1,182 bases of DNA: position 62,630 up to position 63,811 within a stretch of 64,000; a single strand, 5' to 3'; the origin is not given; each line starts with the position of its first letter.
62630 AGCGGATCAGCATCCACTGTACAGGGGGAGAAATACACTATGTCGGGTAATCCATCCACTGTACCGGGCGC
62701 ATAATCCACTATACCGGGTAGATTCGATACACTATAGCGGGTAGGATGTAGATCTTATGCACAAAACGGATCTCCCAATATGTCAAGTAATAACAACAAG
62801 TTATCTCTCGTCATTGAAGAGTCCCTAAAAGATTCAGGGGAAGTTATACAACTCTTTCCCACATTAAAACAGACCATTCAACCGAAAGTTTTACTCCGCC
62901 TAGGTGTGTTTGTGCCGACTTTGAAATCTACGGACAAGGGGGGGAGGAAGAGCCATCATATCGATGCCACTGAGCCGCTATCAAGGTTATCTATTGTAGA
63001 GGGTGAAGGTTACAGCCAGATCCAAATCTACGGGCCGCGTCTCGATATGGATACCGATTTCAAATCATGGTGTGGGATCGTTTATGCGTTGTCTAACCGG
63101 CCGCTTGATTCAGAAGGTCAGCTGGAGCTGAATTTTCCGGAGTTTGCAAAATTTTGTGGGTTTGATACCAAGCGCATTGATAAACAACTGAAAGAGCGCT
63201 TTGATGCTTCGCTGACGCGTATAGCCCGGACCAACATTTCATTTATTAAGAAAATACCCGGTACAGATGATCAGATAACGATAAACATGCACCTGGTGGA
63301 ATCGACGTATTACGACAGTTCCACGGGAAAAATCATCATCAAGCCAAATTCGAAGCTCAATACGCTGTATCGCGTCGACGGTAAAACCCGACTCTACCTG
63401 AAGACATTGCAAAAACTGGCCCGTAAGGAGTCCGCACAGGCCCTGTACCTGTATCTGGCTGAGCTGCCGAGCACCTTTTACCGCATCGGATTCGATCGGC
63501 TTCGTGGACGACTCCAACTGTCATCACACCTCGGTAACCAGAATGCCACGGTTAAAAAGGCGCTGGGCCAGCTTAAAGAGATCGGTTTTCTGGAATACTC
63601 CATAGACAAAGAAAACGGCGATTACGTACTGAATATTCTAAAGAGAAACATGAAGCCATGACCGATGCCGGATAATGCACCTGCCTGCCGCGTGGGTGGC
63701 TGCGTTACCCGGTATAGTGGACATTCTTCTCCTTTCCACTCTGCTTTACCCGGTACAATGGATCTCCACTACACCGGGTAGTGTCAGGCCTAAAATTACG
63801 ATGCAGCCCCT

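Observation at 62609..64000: P1/RepFIB-like iteron replicon at the window edge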

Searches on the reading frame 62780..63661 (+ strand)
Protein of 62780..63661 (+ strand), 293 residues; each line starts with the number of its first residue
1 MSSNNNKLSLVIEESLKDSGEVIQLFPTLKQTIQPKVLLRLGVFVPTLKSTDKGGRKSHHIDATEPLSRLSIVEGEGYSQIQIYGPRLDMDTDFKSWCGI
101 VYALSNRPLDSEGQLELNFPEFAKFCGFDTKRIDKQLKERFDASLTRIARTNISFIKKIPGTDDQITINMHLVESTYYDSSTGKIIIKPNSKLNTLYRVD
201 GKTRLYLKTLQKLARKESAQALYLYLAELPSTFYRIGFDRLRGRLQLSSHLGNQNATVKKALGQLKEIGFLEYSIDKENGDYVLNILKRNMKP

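Call 4: search_protein_families(library=pfam, proteins=[window:62780-63661:+], max_evalue=0.01)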
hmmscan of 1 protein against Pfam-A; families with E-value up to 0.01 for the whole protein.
window:62780-63661:+ (293 aa): 1 family
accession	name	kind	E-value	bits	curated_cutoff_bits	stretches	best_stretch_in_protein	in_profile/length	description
PF01051.27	Rep3_N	-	2.9e-09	37.9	22.4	1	109-226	34-140/141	Initiator Replication protein, WH1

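Call 5: search_protein_families(library=ncbifam, proteins=[window:62780-63661:+], max_evalue=0.01)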
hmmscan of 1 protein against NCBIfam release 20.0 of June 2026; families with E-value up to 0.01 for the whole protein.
window:62780-63661:+ (293 aa): 0 families

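Call 9: search_solved_structures(query=window:62780-63661:+, max_evalue=1, show_alignments=2)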
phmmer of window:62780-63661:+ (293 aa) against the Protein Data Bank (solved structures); distinct sequences matched with E-value up to 1: 2.
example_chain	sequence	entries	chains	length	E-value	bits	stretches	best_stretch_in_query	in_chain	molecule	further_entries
6u9j_A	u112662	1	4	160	0.038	16.7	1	219-269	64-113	Heme utilization carrier protein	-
2ovi_A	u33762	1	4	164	0.04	16.7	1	219-269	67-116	Hypothetical protein chuX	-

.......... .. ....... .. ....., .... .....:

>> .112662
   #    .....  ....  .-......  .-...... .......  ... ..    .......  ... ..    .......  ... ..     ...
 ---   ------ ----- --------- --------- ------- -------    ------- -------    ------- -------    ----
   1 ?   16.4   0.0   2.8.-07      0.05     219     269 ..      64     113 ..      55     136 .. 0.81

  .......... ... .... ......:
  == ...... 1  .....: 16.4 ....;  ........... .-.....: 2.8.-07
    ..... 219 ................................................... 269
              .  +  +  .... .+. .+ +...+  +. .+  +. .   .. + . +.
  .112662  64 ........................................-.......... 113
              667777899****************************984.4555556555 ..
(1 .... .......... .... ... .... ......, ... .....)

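Call 19: list_cluster_members(proteins=[window:62780-63658:+])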
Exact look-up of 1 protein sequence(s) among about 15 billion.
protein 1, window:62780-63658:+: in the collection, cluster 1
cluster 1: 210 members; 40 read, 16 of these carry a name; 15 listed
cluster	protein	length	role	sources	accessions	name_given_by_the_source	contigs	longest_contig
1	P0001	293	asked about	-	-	RepB family plasmid replication initiator protein [Escherichia coli] | hypothetical protein | RepB family plasmid replication initiator protein n=42 Tax=Enterobacterales TaxID=91347 ...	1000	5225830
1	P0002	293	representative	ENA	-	-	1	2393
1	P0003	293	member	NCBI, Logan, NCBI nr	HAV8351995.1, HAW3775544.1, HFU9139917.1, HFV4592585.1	TPA: RepB family plasmid replication initiator protein [Escherichia coli] | RepB family plasmid replication initiator protein [Escherichia coli]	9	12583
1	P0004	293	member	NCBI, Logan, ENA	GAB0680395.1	RepB family plasmid replication initiator protein [Escherichia coli]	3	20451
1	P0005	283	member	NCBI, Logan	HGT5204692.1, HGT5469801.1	TPA: RepB family plasmid replication initiator protein [Escherichia coli]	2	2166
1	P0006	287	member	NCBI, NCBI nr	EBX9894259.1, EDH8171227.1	replication initiation protein, partial [Salmonella enterica subsp. enterica serovar ... | RepB family plasmid replication initiator protein [Salmonella enterica subsp. enterica ...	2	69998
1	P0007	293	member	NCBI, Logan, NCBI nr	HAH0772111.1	TPA: replication initiation protein [Escherichia coli] | replication initiation protein [Escherichia coli]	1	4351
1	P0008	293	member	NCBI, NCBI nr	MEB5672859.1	RepB family plasmid replication initiator protein [Escherichia coli]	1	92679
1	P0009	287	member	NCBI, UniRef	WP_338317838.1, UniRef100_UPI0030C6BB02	RepB family plasmid replication initiator protein, partial [Escherichia coli] | RepB family plasmid replication initiator protein n=1 Tax=Escherichia coli TaxID=562 ...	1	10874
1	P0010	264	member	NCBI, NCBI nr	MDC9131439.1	RepB family plasmid replication initiator protein [Escherichia coli]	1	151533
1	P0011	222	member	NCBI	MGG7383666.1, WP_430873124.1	RepB family plasmid replication initiator protein, partial [Escherichia coli]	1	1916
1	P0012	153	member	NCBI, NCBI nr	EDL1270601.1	replication initiation protein, partial [Salmonella enterica subsp. enterica serovar ... | replication initiation protein [Salmonella enterica subsp. enterica serovar Typhimurium]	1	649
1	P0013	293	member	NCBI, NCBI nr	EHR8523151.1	RepB family plasmid replication initiator protein [Escherichia coli]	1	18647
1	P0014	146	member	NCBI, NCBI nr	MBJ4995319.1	RepB family plasmid replication initiator protein, partial [Salmonella enterica subsp. ... | RepB family plasmid replication initiator protein [Salmonella enterica subsp. enterica ...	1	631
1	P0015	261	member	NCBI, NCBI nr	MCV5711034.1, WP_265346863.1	RepB family plasmid replication initiator protein [Escherichia coli]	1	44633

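Call 22: search_dna_similar(query=window:62780-63661:+, collection=plasmids, mode=protein, rows=spread, max_rows=40)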
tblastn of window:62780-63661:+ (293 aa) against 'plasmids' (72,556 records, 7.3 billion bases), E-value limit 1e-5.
The search stops at 5000 records and this limit was reached: more records match than are counted here, and every count below describes the 5000 best-scoring records only.
Records with a match: at least 5000; places in all: 6706; records where one place covers at least 80% of the query: 4991.
Best place of each record, by identity: >=99% 213; 95-99% 126; 90-95% 4; 80-90% 13; 60-80% 649; <60% 3995.
By first word of the organism name: Klebsiella 2725; Escherichia 1017; Salmonella 485; Enterobacter 353; Citrobacter 147; Pantoea 73; Yersinia 63; Raoultella 51; Shigella 25; Serratia 14; and 22 more.
By predicted mobility (MOB-suite, as given by PLSDB): conjugative 2939; non-mobilizable 1727; mobilizable 334.
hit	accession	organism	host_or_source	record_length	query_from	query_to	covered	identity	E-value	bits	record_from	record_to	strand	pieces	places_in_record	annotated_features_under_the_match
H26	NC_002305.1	Salmonella enterica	-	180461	1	293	100%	100.0%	0e+0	599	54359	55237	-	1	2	RepB family plasmid replication initiator protein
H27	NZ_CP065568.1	Salmonella enterica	Homo sapiens,stool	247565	1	293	100%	100.0%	0e+0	599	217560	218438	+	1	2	RepB family plasmid replication initiator protein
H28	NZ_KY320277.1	Leclercia adecarboxylata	-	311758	1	293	100%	97.3%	0e+0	585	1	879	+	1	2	RepB family plasmid replication initiator protein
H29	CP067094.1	Klebsiella michiganensis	Homo sapiens,bacterial pure culure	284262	1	292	100%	61.3%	2e-112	363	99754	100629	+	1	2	replication initiation protein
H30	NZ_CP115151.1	Enterobacter hormaechei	Homo sapiens,blood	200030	1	292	100%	60.6%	2e-109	354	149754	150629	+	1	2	RepB family plasmid replication initiator protein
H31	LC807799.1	Klebsiella pneumoniae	-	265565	1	292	100%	60.6%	2e-109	354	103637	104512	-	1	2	none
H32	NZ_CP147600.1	Klebsiella pneumoniae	Homo sapiens,bloodstream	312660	1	292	100%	60.6%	2e-109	354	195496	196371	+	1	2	RepB family plasmid replication initiator protein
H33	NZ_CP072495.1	Klebsiella pneumoniae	Homo sapiens,pure culture,sputum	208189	1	292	100%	60.3%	6e-109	353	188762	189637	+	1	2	RepB family plasmid replication initiator protein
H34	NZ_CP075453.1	Klebsiella pneumoniae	a feces sample of swine origin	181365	1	292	100%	43.7%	2e-65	229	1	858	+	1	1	RepB family plasmid replication initiator protein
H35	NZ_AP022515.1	Citrobacter portucalensis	-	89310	1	292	100%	43.3%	6e-65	227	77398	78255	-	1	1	RepB family plasmid replication initiator protein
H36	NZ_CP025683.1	Klebsiella pneumoniae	cell culture,Korean infant feces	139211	1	292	100%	43.3%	6e-65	227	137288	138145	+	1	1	RepB family plasmid replication initiator protein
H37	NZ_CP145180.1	Raoultella ornithinolytica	Hospital waste water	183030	1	292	100%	43.3%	6e-65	227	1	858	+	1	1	RepB family plasmid replication initiator protein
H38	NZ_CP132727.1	Klebsiella pneumoniae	-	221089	1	292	100%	43.3%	6e-65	227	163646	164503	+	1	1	RepB family plasmid replication initiator protein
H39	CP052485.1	Klebsiella pneumoniae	Homo sapiens,blood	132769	1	292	100%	43.3%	8e-65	226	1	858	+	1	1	replication initiation protein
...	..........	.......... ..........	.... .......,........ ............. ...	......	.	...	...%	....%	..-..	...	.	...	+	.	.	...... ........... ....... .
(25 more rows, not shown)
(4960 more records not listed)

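Call 23: search_dna_similar(query=window:62780-63661:+, collection=phages, mode=protein, max_rows=25)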
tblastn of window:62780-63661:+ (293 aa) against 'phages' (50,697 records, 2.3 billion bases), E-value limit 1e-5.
Records with a match: 35; places in all: 35; records where one place covers at least 80% of the query: 35.
Best place of each record, by identity: <60% 35.
By first word of the organism name: Escherichia 19; Klebsiella 6; Salmonella 5; Enterobacteria 3; Punavirus 1; Cronobacter 1.
By host as written in the record: Escherichia coli 9; - 7; Salmonella enterica subsp. enterica serovar Typhimurium strain LT2 2; Escherichia sp. STEC O157 2; Salmonella enterica subsp. enterica serovar Indiana J46 2; Escherichia coli MC1061 1; Klebsiella pneumoniae 4727 1; horse 1; and 10 more.
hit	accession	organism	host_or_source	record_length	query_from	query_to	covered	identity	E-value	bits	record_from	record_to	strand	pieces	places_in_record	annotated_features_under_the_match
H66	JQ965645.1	Salmonella phage SSU5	Salmonella enterica subsp. enterica ...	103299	1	274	94%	43.7%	3e-63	220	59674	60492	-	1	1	putative replication protein RepA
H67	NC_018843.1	Salmonella phage SSU5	Salmonella enterica subsp. enterica ...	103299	1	274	94%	43.7%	3e-63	220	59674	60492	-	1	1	replication helicase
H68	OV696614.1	Escherichia phage Cyrano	-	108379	1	274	94%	43.7%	3e-62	218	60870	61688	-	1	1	RepA Replication initiation protein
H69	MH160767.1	Escherichia phage vB_EcoM-Ro157c2YLVW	Escherichia sp. STEC O157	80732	6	290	97%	41.9%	5e-58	206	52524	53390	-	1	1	hypothetical protein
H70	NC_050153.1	Escherichia phage vB_EcoM-Ro157c2YLVW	Escherichia sp. STEC O157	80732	6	290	97%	41.9%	5e-58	206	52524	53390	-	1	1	replication helicase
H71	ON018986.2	Escherichia phage JL22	Escherichia coli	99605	6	290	97%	41.9%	7e-58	205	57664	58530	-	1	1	replication protein A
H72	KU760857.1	Salmonella phage SJ46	Salmonella enterica subsp. enterica ...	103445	6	290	97%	41.9%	7e-58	205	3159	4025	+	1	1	repA: initiator replication family protein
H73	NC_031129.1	Salmonella phage SJ46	Salmonella enterica subsp. enterica ...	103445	6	290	97%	41.9%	7e-58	205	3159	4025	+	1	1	repA: replication helicase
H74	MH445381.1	Escherichia phage P1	Escherichia coli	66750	10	290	96%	41.8%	2e-57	204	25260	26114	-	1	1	RepFIB replication protein A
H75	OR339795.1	Escherichia phage phi456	Escherichia coli MC1061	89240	10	290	96%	41.8%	2e-57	204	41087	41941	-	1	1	RepA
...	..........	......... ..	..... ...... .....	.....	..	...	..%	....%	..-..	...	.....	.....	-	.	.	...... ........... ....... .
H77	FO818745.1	Escherichia phage RCS47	Escherichia coli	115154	10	290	96%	41.8%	2e-57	204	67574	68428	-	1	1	repA: replication protein RepA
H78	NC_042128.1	Escherichia phage RCS47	Escherichia coli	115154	10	290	96%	41.8%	2e-57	204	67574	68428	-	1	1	repA: replication helicase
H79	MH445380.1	Escherichia phage P1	Escherichia coli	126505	10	290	96%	41.8%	2e-57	204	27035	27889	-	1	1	RepFIB replication protein A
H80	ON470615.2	Escherichia phage vB_EcoM-673R5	Escherichia coli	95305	10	290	96%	41.8%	2e-57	204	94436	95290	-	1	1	RepFIB replication protein A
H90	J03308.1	Enterobacteria phage P7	-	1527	32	292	89%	41.8%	9e-56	192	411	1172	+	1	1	RepA protein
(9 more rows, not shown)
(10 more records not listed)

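Call 36: get_annotated_region(hit=H32, flank=2500)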
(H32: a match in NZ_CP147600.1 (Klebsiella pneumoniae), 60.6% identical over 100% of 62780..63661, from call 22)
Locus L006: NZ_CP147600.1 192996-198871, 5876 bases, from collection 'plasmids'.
description: Klebsiella pneumoniae strain GN02348 plasmid unnamed1, complete sequence
organism: Klebsiella pneumoniae (NCBI taxid 573)
taxonomy: Bacteria; Pseudomonadota; Gammaproteobacteria; Enterobacterales; Enterobacteriaceae; Klebsiella; Klebsiella pneumoniae
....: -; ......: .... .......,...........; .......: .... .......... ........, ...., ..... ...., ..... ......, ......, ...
typing (MOB-suite, as given by PLSDB): conjugative; replicon IncFIB,IncHI1B,IncP; relaxase MOBH,MOBP; mating-pair formation MPF_F
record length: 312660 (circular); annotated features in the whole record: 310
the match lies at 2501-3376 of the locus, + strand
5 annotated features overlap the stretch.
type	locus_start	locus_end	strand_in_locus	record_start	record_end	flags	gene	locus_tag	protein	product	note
CDS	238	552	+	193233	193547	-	-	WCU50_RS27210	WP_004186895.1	hypothetical protein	-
CDS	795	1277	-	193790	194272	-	-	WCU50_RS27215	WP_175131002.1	hypothetical protein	-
CDS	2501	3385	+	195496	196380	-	-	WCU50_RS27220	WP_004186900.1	RepB family plasmid replication initiator protein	GO:0006270 - DNA replication initiation [Evidence IEA]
CDS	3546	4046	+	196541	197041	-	-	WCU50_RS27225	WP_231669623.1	hypothetical protein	-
CDS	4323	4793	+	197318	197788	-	-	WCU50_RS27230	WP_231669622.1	hypothetical protein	-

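Call 45: get_annotated_region(hit=H76, flank=1500)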
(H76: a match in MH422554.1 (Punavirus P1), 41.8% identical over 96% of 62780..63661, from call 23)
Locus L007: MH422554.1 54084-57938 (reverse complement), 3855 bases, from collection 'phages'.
description: Punavirus P1, complete genome.
organism: Punavirus P1 (NCBI taxid 10678)
taxonomy: Viruses; Duplodnaviria; Heunggongvirae; Uroviricota; Caudoviricetes; Punavirus
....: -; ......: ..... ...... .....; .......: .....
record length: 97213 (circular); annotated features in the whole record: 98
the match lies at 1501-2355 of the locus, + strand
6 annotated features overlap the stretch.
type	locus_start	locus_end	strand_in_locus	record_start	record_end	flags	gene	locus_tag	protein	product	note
CDS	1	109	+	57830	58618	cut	-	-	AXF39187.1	UpfB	-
CDS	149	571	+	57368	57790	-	-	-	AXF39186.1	outer membrane lytic protein Rz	-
CDS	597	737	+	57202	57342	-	-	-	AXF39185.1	outer membrane lipoprotein Rz1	-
CDS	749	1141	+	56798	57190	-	-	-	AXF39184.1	UpfA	-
CDS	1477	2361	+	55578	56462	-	-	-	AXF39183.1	RepFIB replication protein A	-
CDS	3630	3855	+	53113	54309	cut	-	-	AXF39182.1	chromosome (plasmid) partitioning protein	chromosome (plasmid) partitioning protein ParA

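Call 55: search_solved_structures(query=A3, max_evalue=10, show_alignments=1)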
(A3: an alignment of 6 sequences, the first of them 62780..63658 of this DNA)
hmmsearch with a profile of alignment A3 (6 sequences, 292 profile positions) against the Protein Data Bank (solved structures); distinct sequences matched with E-value up to 10: 2.
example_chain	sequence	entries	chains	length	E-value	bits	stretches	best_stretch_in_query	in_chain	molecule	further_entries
3vk0_A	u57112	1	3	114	1.4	11.3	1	119-151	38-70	Transcriptional regulator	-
7r81_U2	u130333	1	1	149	1.5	11.2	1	247-282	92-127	40S ribosomal protein S19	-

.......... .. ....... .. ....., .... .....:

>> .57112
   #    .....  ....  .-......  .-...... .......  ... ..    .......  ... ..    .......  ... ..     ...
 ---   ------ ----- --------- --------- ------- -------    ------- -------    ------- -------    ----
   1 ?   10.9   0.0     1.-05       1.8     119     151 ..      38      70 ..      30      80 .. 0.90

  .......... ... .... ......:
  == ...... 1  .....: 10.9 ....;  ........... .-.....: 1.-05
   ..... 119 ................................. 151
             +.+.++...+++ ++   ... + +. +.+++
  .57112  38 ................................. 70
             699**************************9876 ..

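Call 60: predict_structure(alignment_id=A3)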
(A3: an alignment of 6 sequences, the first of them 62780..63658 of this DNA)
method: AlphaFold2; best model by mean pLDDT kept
length: 293 residues; sequences in the alignment: 6
mean_pLDDT: 71.9   pTM: 0.66
mean pLDDT of the five models: 71.9, 69.7, 68.0, 66.3, 65.8
residues with pLDDT >= 90: 44; 70-90: 151; 50-70: 55; < 50: 43
segments of 3 or more residues with pLDDT < 50: 1-33, 49-55
pLDDT, mean of each block of 10 residues (from residue 1): 28 33 30 53 59 51 63 60 79 83 81 89 79 78 89 78 76 88 90 60 68 76 76 82 76 89 92 90 90 62
secondary structure, 60 per line:
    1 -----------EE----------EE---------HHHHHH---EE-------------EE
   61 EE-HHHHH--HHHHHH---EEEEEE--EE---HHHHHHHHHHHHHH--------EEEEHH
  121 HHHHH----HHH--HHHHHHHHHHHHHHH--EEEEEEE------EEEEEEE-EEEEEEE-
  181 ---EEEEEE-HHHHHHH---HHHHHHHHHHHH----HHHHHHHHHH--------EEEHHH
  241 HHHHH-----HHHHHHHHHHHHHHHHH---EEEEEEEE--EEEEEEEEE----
elements in order: H35-40 E59-62 H64-68 H71-76 E80-85 H93-106 E115-118 H119-125 H135-149 E152-158 E165-171 E173-179 E184-189 H191-197 H201-212 H217-226 E235-237 H238-245 H251-267 E271-278 E281-289

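Call 62: fold_search(model_id=the predicted structure, library=pdb)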
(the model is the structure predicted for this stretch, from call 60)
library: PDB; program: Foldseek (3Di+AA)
matches with E <= 10: 719; with E <= 0.001: 7
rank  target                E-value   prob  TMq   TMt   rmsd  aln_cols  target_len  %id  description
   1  5tbf_A                2.8e-08  1.00  0.54  0.56   5.7       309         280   12  Crystal structure of SeMet derivatives of domain2 and domain 3 of RctB (released 2017-04-12)
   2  5tbf_B                9.8e-08  1.00  0.54  0.57   6.1       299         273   13  Crystal structure of SeMet derivatives of domain2 and domain 3 of RctB (released 2017-04-12)
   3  5ubf_A                1.2e-06  1.00  0.51  0.53   6.2       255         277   15  Crystal structure of the RctB domains 2-3, RctB-155-483 (released 2017-01-11)
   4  2z9o_B                1.4e-05  1.00  0.30  0.38   9.7       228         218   13  Crystal structure of the dimeric form of RepE in complex with the repE operator DNA (released 2007-11-27)
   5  2z9o_A                1.6e-05  1.00  0.31  0.39   9.6       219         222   12  Crystal structure of the dimeric form of RepE in complex with the repE operator DNA (released 2007-11-27)
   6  9yzf_C                1.9e-04  1.00  0.28  0.34   8.4       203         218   11  Isoreticular co-crystal 1 with asymmetrical expanded duplex (31mer) containing insert sequence AATTAGGCCG (released 2026-02-18)
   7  9yzu_C                2.9e-04  1.00  0.31  0.39   6.9       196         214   14  Isoreticular co-crystal 1 with asymmetrical expanded duplex (31mer) containing insert sequence ATGAGTCATA and loaded w (released 2026-02-18)
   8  6h24_A                2.2e-03  1.00  0.26  0.51   5.5       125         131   10  X-Ray Crystal Structure of the MSBI1.176 WH1 Domain, a Replication Protein Isolated from a Multiple Sclerosis Patient (released 2019-05-15)
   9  6h24_B                7.6e-03  1.00  0.26  0.52   6.3       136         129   10  X-Ray Crystal Structure of the MSBI1.176 WH1 Domain, a Replication Protein Isolated from a Multiple Sclerosis Patient (released 2019-05-15)
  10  2vs7_A                1.6e-02  0.51  0.18  0.26  16.3       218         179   13  The crystal structure of I-DmoI in complex with DNA and Ca (released 2008-11-11)
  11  5o6i_A                1.6e-02  0.47  0.18  0.25  16.5       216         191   15  Structures and dynamics of mesophilic variants from the homing endonuclease I-DmoI (released 2017-12-06)
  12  3key                  1.6e-02  0.44  0.16  0.25  15.8       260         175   12  Crystal structure of S. cerevisiae Stn1 C-terminal (released 2009-12-22)
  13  5akf_E                1.7e-02  0.41  0.17  0.25  16.3       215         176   15  THE CRYSTAL STRUCTURE OF I-DMOI Q42AK120M IN COMPLEX WITH ITS TARGET DNA NICKED IN THE CODING STRAND A AND IN THE PRES (released 2015-06-17)
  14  5o6i_F                2.0e-02  0.44  0.17  0.25  16.4       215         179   13  Structures and dynamics of mesophilic variants from the homing endonuclease I-DmoI (released 2017-12-06)
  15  4unc_D                2.4e-02  0.47  0.18  0.25  16.2       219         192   13  THE CRYSTAL STRUCTURE OF I-DMOI IN COMPLEX WITH ITS TARGET DNA AT 8 DAYS INCUBATION IN 5MM MN (STATE 6) (released 2014-12-17)
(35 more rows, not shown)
